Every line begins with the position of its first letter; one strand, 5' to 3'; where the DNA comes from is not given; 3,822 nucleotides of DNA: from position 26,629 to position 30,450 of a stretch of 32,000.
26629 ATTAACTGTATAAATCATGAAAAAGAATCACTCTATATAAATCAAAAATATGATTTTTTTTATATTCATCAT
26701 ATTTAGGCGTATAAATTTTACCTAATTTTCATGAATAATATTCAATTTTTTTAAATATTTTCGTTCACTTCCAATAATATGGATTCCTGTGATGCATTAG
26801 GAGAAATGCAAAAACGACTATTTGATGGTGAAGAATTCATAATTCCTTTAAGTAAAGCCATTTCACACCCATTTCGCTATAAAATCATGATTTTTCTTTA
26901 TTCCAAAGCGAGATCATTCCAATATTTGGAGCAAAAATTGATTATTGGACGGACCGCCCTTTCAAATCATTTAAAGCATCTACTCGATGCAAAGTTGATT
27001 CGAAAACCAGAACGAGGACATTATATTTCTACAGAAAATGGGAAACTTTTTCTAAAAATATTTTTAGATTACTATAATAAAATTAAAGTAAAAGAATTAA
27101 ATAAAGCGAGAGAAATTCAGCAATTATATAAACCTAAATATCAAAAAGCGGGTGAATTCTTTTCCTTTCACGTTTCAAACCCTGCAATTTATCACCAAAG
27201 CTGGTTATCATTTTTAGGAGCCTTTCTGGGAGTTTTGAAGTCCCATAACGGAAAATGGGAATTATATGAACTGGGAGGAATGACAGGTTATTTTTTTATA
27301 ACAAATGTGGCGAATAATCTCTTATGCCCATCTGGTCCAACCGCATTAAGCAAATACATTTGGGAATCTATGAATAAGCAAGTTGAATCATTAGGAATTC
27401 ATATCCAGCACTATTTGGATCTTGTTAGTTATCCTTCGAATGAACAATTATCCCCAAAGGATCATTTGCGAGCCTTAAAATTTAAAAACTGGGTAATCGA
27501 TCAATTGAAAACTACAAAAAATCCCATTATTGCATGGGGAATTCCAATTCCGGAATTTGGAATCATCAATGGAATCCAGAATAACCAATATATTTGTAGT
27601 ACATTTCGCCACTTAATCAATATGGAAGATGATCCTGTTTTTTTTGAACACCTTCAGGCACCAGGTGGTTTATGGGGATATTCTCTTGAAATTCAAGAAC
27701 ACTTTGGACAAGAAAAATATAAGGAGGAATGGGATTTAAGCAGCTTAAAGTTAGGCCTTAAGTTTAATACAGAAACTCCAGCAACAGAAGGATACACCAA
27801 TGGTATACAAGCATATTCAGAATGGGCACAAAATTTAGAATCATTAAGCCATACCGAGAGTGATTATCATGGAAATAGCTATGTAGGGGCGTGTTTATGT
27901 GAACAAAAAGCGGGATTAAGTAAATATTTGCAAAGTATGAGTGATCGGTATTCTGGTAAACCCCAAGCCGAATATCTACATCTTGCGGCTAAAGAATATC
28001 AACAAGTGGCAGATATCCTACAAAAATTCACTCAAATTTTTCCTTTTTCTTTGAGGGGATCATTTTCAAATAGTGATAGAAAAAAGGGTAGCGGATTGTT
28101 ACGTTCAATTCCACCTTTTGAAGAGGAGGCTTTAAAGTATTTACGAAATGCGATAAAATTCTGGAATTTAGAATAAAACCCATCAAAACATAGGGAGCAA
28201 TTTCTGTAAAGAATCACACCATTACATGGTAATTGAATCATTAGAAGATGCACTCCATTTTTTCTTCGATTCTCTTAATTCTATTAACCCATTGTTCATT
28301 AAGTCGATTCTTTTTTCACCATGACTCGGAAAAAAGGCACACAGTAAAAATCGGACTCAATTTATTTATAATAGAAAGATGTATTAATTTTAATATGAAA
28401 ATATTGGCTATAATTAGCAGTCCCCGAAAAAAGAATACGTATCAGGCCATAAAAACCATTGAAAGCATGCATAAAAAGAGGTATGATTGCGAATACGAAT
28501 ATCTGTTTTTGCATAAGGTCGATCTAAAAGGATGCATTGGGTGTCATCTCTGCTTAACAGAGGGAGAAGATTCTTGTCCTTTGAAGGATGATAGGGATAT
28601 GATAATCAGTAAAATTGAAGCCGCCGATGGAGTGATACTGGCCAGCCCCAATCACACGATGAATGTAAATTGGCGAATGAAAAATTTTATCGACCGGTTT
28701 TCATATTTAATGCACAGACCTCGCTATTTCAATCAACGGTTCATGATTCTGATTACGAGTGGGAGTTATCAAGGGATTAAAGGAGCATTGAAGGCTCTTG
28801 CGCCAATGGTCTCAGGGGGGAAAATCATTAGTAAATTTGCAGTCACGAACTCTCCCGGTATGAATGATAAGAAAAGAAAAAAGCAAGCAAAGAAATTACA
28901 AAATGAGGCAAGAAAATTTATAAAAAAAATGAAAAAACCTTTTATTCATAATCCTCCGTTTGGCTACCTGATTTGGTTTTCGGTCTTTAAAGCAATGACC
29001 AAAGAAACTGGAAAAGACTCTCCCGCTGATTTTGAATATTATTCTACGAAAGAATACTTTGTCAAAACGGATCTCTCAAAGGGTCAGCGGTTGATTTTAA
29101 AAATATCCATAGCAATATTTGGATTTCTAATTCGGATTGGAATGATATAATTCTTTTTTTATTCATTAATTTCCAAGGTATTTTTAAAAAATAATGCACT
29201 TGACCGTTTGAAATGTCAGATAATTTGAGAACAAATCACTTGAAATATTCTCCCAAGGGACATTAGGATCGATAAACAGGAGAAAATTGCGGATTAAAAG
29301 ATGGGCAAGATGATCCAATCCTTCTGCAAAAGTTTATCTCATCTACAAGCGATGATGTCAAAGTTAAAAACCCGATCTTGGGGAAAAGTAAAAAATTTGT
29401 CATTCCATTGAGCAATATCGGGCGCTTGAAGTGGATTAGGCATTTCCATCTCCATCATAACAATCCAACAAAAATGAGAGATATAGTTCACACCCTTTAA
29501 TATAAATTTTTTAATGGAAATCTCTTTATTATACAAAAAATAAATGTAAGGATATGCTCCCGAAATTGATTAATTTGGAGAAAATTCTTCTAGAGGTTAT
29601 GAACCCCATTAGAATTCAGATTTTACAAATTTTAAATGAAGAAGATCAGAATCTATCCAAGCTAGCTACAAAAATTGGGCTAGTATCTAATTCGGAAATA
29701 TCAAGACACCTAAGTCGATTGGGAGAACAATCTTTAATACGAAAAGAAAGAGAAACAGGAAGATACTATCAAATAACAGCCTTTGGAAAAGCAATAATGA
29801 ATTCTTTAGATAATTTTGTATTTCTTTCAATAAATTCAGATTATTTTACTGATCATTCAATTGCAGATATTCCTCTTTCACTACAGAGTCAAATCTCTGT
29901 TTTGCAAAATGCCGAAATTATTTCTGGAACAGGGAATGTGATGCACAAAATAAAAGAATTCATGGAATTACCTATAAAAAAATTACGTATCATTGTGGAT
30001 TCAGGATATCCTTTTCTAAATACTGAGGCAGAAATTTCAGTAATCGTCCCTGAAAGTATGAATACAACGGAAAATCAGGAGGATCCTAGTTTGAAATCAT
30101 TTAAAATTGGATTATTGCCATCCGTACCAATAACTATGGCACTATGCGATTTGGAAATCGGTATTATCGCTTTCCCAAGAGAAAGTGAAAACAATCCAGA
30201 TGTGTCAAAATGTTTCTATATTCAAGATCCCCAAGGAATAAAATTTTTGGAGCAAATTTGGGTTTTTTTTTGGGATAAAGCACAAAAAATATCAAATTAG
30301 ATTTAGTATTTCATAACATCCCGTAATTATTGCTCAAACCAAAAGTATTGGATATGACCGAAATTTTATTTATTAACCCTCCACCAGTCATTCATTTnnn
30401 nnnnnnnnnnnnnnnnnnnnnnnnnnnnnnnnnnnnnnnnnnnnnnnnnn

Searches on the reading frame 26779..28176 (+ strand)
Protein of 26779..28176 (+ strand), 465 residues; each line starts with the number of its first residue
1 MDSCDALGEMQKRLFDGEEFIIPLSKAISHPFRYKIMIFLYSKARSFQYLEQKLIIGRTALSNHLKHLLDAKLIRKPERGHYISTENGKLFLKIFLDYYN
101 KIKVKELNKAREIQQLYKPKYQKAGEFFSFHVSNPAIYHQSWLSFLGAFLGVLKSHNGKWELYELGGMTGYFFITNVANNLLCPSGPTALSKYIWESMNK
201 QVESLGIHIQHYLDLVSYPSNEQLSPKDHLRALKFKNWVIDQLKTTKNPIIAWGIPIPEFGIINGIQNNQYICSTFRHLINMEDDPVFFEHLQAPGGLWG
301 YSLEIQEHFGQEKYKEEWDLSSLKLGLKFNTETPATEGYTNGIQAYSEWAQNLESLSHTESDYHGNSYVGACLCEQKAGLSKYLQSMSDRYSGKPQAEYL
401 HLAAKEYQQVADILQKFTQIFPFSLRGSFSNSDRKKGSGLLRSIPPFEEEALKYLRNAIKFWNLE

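Call 8: search_protein_families(library=ncbifam, proteins=[window:26779-28176:+], max_evalue=0.01)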
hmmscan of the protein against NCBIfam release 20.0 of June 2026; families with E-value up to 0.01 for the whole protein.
window:26779-28176:+ (465 aa): 5 families
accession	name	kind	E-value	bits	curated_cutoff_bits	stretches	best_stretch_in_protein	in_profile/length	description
NF033788.1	HTH_metalloreg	subfamily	3.2e-08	33.3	55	1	25-82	5-63/77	metalloregulator ArsR/SmtB family transcription factor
NF033789.1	repress_SdpR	subfamily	7.5e-07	29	100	1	26-83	3-60/79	autorepressor SdpR family transcription factor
NF047906.1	CdPbTransRegCmtR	equivalog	0.00086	19.2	150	1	22-83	12-73/104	Cd(II)/Pb(II)-sensing metalloregulatory transcriptional regulator CmtR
NF040642.1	sulf_sens_BigR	equivalog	0.001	19.1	155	1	24-76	13-65/95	sulfite-sensing transcriptional repressor BigR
NF053755.1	MsvR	equivalog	0.0054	16.4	220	1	26-76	8-58/236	transcriptional factor MsvR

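Call 45: search_protein_families(library=pfam, proteins=[window:26779-28176:+], max_evalue=0.1)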
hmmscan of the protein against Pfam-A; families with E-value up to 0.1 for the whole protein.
window:26779-28176:+ (465 aa): 1 family
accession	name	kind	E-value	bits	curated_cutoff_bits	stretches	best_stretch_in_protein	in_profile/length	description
PF12840.13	HTH_20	-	0.013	15.9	27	1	29-75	2-49/51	Helix-turn-helix domain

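Call 66: search_protein_families(library=padloc, proteins=[window:26779-28176:+], max_evalue=0.001)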
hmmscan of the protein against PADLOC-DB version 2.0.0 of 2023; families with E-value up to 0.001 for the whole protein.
window:26779-28176:+ (465 aa): 1 family
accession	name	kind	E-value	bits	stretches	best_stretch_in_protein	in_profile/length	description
PDLC01438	Csa3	-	3.8e-06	25.1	1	24-115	141-233/305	"CAS-I,CAS-II,CAS-III,CAS-IV,CAS-V,CAS-VI; associated_signaling"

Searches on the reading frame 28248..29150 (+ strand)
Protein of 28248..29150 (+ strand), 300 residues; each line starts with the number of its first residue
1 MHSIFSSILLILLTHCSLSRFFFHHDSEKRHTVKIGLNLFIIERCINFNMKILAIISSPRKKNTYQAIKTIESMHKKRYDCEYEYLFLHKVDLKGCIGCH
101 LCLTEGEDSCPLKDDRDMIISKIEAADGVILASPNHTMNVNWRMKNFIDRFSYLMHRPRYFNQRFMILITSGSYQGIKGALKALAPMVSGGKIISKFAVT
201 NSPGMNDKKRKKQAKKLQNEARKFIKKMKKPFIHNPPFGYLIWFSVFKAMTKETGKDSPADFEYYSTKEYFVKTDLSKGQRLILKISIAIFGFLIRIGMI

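Call 8: search_protein_families(library=ncbifam, proteins=[window:28248-29150:+], max_evalue=0.01)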
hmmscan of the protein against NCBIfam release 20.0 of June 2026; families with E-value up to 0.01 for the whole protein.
window:28248-29150:+ (300 aa): 0 families

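Call 45: search_protein_families(library=pfam, proteins=[window:28248-29150:+], max_evalue=0.1)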
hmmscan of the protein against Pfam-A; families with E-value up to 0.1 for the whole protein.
window:28248-29150:+ (300 aa): 2 families
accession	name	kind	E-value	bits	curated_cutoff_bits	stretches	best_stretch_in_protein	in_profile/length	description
PF03358.20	FMN_red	-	3.5e-21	75.8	24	1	50-189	1-133/152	NADPH-dependent FMN reductase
PF02525.22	Flavodoxin_2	-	7.5e-08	32.7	27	1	50-174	1-137/198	Flavodoxin-like fold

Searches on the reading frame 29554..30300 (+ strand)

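Call 8: search_protein_families(library=ncbifam, proteins=[window:29554-30300:+], max_evalue=0.01)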
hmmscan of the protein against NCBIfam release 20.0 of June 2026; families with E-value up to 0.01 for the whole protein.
window:29554-30300:+ (248 aa): 7 families
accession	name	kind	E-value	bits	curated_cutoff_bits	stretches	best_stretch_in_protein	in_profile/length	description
NF033788.1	HTH_metalloreg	subfamily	1.8e-08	34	55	1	16-73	9-67/77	metalloregulator ArsR/SmtB family transcription factor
NF033789.1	repress_SdpR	subfamily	1e-06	28.5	100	1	17-73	7-63/79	autorepressor SdpR family transcription factor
NF053755.1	MsvR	equivalog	1.1e-05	25.3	220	1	14-66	9-60/236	transcriptional factor MsvR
NF041413.1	ArsR_Rv2640c_fam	equivalog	0.00015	22.1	155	1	15-72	39-98/118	Rv2640c family ArsR-like transcriptional regulator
NF053610.1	Sso10a_fam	subfamily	0.00043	20.3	60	1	19-81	6-63/64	Sso10a family chromatin protein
TIGR01884.1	cas_HTH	subfamily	0.00079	18.9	60.2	1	16-76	140-200/202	CRISPR-associated CARF protein Csa3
NF047906.1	CdPbTransRegCmtR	equivalog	0.0021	17.9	150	1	15-88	18-89/104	Cd(II)/Pb(II)-sensing metalloregulatory transcriptional regulator CmtR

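Call 45: search_protein_families(library=pfam, proteins=[window:29554-30300:+], max_evalue=0.1)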
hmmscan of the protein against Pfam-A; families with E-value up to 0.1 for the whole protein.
window:29554-30300:+ (248 aa): 12 families
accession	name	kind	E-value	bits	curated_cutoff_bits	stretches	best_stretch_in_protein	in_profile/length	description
PF25213.1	HVO_A0261_N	-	2e-07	31.2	35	1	18-88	11-77/86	HVO_A0261 N-terminal domain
PF01022.26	HTH_5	-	2.1e-06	27.9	22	1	17-64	1-47/47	Bacterial regulatory protein, arsR family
PF24038.1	DUF7347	-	5.8e-05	23.7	27.6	1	16-83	9-75/77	Domain of unknown function (DUF7347)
PF14947.12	HTH_45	-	8.3e-05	23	25.5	1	19-88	7-72/77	Winged helix-turn-helix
PF14277.12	DUF4364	-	0.00098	19.4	26.9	1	31-96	18-84/162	Domain of unknown function (DUF4364)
PF12840.13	HTH_20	-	0.0035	17.7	27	1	16-64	2-50/51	Helix-turn-helix domain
PF01047.28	MarR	-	0.007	16.7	24.6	1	25-68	10-53/59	MarR family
PF01638.23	HxlR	-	0.045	14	20.8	1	22-87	9-78/91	HxlR-like helix-turn-helix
PF09079.17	Cdc6_C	-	0.05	14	25.1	1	35-73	39-80/96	CDC6, C terminal winged helix domain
PF25212.1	HVO_A0114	-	0.069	13.4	27.6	0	12-70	16-73/84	HVO_A0114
PF21100.3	MCM_C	-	0.087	13.1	27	0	39-71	29-61/64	MCM protein C-terminal winged helix-turn-helix domain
PF08461.16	HTH_12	-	0.091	13.1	21.4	0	21-70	1-56/66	Ribonuclease R winged-helix domain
